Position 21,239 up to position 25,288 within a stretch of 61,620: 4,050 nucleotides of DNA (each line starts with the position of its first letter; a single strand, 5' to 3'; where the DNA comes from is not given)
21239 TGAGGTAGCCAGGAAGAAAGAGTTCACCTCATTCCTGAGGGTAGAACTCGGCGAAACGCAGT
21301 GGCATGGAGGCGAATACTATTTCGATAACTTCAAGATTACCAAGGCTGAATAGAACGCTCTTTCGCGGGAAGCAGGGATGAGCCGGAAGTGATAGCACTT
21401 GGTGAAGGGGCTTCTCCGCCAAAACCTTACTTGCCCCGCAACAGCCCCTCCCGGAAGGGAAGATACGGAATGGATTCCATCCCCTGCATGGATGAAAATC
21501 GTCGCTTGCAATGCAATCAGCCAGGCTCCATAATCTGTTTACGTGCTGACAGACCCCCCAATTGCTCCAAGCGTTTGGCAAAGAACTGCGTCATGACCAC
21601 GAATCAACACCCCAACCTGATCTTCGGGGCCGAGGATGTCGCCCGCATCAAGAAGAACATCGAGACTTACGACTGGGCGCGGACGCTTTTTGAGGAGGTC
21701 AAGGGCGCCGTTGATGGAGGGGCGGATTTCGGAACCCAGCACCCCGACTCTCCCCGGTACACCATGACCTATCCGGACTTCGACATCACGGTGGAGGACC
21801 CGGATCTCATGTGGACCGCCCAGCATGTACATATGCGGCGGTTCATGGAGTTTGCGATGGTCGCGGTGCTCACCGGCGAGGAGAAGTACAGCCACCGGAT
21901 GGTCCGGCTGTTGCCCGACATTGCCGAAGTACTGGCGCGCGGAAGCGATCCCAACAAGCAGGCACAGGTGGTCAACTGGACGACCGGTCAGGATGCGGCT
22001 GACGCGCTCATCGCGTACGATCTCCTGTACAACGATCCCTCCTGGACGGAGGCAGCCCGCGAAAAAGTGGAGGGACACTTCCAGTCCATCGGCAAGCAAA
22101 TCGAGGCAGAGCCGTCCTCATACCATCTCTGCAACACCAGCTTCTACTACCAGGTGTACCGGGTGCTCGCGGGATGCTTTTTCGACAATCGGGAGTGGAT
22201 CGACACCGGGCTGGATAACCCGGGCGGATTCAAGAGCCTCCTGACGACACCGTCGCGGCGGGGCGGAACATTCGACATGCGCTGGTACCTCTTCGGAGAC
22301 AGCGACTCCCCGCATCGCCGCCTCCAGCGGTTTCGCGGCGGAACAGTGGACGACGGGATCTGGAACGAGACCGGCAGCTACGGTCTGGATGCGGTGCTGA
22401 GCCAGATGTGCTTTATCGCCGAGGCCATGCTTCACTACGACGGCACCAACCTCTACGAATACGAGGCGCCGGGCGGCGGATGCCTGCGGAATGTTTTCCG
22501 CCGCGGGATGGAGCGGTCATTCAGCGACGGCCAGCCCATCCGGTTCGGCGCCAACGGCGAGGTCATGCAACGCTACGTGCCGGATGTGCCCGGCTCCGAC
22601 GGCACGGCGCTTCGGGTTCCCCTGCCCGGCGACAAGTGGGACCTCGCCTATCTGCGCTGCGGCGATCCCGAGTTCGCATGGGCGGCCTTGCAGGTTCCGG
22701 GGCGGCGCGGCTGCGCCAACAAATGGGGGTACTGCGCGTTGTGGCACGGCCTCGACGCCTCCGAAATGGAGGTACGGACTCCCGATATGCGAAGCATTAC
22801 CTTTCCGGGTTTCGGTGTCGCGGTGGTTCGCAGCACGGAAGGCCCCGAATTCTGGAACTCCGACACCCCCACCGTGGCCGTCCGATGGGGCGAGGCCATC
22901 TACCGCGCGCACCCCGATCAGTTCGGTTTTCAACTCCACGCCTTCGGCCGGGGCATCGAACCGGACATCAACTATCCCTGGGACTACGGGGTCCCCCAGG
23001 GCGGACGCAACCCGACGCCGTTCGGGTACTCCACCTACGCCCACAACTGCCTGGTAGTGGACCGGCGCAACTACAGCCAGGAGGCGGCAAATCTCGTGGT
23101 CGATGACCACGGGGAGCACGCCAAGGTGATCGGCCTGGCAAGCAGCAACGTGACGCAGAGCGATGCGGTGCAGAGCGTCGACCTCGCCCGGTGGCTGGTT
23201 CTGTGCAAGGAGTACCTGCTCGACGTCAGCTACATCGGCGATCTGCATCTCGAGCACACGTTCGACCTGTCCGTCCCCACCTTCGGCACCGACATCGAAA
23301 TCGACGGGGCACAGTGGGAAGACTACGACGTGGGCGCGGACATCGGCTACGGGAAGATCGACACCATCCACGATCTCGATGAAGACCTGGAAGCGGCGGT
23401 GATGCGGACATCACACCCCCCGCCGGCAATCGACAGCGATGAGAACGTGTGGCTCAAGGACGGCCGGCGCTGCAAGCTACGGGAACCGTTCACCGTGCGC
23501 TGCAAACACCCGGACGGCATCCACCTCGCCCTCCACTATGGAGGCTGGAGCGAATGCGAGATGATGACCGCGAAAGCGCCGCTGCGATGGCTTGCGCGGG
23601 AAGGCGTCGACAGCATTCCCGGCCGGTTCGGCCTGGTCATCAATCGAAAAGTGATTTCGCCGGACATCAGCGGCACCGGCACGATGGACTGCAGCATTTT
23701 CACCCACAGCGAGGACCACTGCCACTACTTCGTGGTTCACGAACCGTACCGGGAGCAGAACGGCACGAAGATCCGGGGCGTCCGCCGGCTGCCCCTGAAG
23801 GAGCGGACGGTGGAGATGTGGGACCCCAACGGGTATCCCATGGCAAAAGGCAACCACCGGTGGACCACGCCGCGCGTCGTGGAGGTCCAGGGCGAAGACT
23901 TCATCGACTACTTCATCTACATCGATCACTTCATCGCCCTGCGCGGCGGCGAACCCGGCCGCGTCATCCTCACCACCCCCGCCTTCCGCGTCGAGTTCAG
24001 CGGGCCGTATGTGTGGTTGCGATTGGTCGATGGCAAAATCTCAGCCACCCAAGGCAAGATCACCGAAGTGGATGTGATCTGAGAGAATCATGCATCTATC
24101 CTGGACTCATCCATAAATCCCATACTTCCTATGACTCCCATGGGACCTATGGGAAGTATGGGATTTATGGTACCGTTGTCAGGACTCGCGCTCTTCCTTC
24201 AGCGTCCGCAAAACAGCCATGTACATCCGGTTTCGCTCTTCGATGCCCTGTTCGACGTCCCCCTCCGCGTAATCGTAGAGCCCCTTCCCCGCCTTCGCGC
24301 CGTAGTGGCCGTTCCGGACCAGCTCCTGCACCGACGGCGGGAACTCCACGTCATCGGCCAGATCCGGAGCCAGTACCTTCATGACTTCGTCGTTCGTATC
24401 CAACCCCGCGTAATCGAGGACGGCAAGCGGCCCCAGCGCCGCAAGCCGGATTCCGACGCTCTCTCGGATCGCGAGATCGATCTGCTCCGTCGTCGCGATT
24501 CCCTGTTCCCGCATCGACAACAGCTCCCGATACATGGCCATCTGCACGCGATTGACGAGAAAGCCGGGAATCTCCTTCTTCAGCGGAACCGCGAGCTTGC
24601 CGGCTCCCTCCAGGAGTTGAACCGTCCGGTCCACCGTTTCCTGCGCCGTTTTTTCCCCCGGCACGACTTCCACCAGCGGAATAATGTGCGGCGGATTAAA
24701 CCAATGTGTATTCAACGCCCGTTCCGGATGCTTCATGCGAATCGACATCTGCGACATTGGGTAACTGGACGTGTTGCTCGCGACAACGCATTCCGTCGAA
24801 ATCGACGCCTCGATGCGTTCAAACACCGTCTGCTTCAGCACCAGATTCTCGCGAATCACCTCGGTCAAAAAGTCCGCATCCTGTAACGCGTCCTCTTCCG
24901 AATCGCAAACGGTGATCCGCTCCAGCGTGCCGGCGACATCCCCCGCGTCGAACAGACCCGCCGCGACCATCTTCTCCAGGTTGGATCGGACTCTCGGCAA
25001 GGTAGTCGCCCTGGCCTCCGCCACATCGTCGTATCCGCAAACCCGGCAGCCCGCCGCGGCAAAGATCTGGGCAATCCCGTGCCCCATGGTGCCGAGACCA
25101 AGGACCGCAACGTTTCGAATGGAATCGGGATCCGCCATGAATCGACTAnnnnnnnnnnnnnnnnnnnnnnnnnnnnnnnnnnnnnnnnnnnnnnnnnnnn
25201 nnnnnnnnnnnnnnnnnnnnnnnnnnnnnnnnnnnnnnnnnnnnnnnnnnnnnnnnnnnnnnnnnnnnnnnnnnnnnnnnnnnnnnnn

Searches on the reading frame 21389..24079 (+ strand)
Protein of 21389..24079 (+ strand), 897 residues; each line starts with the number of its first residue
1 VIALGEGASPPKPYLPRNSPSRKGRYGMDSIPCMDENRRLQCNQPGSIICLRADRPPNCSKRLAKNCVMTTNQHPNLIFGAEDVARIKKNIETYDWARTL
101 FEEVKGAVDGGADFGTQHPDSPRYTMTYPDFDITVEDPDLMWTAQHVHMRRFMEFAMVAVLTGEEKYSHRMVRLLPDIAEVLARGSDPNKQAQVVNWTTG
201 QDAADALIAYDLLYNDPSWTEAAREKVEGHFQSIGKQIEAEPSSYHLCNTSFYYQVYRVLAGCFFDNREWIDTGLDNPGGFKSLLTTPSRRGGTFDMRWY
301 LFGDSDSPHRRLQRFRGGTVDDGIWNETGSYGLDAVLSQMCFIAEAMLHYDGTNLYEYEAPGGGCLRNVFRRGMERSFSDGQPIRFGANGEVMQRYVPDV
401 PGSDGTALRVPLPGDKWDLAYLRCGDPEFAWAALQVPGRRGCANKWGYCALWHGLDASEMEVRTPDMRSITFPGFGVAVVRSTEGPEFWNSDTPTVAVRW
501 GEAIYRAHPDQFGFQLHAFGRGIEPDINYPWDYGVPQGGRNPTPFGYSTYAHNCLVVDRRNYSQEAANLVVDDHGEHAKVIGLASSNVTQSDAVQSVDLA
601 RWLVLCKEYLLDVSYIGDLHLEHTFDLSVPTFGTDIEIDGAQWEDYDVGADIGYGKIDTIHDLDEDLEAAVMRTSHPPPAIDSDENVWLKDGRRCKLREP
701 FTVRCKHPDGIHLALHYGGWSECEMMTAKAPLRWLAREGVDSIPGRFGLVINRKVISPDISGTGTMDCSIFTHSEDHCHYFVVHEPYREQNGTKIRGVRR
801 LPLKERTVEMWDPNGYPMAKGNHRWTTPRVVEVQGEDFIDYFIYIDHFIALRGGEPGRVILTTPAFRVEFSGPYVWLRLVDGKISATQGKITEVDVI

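Call 13: search_protein_families(library=pfam, proteins=[window:21389-24079:+], max_evalue=0.001)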
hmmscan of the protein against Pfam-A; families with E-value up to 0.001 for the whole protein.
window:21389-24079:+ (897 aa): 0 families

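Call 47: search_protein_families(library=pfam, proteins=[window:21389-24079:+], max_evalue=5)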
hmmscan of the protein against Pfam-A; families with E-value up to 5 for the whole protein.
window:21389-24079:+ (897 aa): 0 families

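Call 48: search_protein_families(library=ncbifam, proteins=[window:21389-24079:+], max_evalue=0.01)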
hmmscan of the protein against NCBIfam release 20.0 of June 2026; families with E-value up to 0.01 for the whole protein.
window:21389-24079:+ (897 aa): 0 families

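Call 69: search_solved_structures(query=window:21389-24079:+, max_evalue=1)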
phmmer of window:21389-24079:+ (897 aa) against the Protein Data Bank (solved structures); distinct sequences matched with E-value up to 1: 1.
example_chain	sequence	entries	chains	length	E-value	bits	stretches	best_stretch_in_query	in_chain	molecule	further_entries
4r58_A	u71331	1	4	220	0.31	12.1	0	578-629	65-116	Leucine Rich Repeat protein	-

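Call 84: find_homologous_proteins(query=window:21389-24079:+, max_evalue=0.001)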
Query window:21389-24079:+ (897 aa): 7 proteins with E <= 0.001 among 8000 candidates.
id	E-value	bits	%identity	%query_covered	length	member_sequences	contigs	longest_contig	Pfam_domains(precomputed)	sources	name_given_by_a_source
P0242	0.0e+0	1456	93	72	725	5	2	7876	-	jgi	jgi:hypothetical protein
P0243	1.7e-254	865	48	92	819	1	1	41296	-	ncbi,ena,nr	ncbi:MAG: hypothetical protein GWP14_02160 [Actinobacteria bacterium]|nr:hypothetical protein [Actin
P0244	1.8e-226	773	45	93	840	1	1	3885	-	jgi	-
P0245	4.1e-226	771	45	93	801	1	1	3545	-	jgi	-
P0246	2.7e-222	759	44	92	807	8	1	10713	-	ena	-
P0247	2.4e-183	630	62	50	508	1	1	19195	-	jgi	-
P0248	4.7e-126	440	53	44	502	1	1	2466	-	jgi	-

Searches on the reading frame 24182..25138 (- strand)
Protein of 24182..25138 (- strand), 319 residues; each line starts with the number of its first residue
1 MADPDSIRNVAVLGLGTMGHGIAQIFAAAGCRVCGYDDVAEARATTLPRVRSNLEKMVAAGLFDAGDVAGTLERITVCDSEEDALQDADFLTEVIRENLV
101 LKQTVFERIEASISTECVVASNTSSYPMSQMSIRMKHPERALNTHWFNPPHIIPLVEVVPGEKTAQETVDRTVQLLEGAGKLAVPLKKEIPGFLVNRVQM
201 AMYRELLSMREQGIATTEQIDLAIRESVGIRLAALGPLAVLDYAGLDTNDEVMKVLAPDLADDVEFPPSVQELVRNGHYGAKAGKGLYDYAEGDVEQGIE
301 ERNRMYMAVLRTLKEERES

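Call 21: search_protein_families(library=pfam, proteins=[window:24182-25138:-], max_evalue=0.001)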
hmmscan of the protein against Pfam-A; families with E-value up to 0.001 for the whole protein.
window:24182-25138:- (319 aa): 4 families
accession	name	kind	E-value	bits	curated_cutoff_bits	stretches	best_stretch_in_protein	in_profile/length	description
PF02737.24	3HCDH_N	-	4e-53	180.5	22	1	9-187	1-178/180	3-hydroxyacyl-CoA dehydrogenase, NAD binding domain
PF00725.27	3HCDH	-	1.5e-22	80.3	22.1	1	192-290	1-97/97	3-hydroxyacyl-CoA dehydrogenase, C-terminal domain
PF03446.21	NAD_binding_2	-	2e-06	28.4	21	1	9-131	1-101/161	NAD binding domain of 6-phosphogluconate dehydrogenase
PF02826.25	2-Hacid_dh_C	-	0.00067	19.5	25.1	0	9-44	38-73/178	D-isomer specific 2-hydroxyacid dehydrogenase, NAD binding domain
